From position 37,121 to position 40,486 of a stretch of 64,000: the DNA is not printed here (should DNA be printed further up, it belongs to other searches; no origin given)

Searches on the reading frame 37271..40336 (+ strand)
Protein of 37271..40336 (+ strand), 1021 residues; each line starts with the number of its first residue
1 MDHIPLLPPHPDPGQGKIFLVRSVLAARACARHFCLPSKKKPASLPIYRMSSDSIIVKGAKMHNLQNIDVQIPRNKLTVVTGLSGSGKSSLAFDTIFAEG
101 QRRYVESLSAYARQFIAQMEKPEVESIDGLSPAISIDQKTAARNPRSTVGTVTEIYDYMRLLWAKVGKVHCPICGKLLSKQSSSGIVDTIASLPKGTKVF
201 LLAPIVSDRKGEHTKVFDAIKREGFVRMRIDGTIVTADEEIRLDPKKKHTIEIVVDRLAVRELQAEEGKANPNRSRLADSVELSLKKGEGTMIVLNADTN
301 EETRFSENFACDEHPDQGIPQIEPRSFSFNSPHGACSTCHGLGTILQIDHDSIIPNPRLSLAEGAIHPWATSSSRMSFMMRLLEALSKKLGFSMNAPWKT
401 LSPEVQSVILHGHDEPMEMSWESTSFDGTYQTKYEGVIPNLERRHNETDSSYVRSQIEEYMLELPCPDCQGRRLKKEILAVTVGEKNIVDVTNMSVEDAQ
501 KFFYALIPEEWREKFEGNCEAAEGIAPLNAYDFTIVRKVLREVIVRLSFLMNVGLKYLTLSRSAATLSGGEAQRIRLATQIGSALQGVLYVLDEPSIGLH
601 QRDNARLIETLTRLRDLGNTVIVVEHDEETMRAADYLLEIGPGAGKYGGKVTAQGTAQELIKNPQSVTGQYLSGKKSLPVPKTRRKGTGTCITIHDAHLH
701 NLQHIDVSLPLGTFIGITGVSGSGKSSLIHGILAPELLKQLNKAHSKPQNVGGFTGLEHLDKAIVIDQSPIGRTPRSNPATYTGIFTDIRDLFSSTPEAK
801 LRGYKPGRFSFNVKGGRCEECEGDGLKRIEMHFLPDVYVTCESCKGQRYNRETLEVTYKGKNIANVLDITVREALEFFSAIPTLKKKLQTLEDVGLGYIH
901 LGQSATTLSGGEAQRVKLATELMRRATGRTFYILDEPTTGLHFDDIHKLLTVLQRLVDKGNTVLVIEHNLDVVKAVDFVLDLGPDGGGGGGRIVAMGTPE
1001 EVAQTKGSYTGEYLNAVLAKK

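Call 31: search_protein_families(library=pfam, proteins=[window:37271-40336:+], max_evalue=0.001)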
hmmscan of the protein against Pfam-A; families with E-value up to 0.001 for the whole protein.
window:37271-40336:+ (1021 aa): 10 families
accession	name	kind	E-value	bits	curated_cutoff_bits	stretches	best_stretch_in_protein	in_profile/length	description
PF17755.6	UvrA_DNA-bind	-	2.1e-36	125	23.2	1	349-459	1-110/110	UvrA DNA-binding domain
PF17760.6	UvrA_inter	-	1.5e-35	121.8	23.3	1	181-297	1-108/109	UvrA interaction domain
PF00005.33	ABC_tran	-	3.3e-22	80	25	1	884-939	85-137/137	ABC transporter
PF02463.25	SMC_N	-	5.4e-14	52.6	40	0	212-640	95-211/220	RecF/RecN/SMC N terminal domain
PF20703.3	nSTAND1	-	3e-08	34.1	27.1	0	713-747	34-68/379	Novel STAND NTPase 1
PF13304.12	AAA_21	-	9.3e-08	32.9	27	0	914-965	243-295/304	AAA domain, putative AbiEii toxin, Type IV TA system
PF13555.12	AAA_29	-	1.3e-07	31.7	27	0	68-91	15-38/61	P-loop containing region of AAA domain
PF13191.12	AAA_16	-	1.3e-06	29.4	32.6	0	70-118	19-71/167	AAA ATPase domain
PF00684.25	DnaJ_CXXCXGXG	-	1.3e-05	25.8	32.7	0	817-848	17-51/65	DnaJ central domain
PF03193.22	RsgA_GTPase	-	6.6e-05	23.2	30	0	55-92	87-123/174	RsgA GTPase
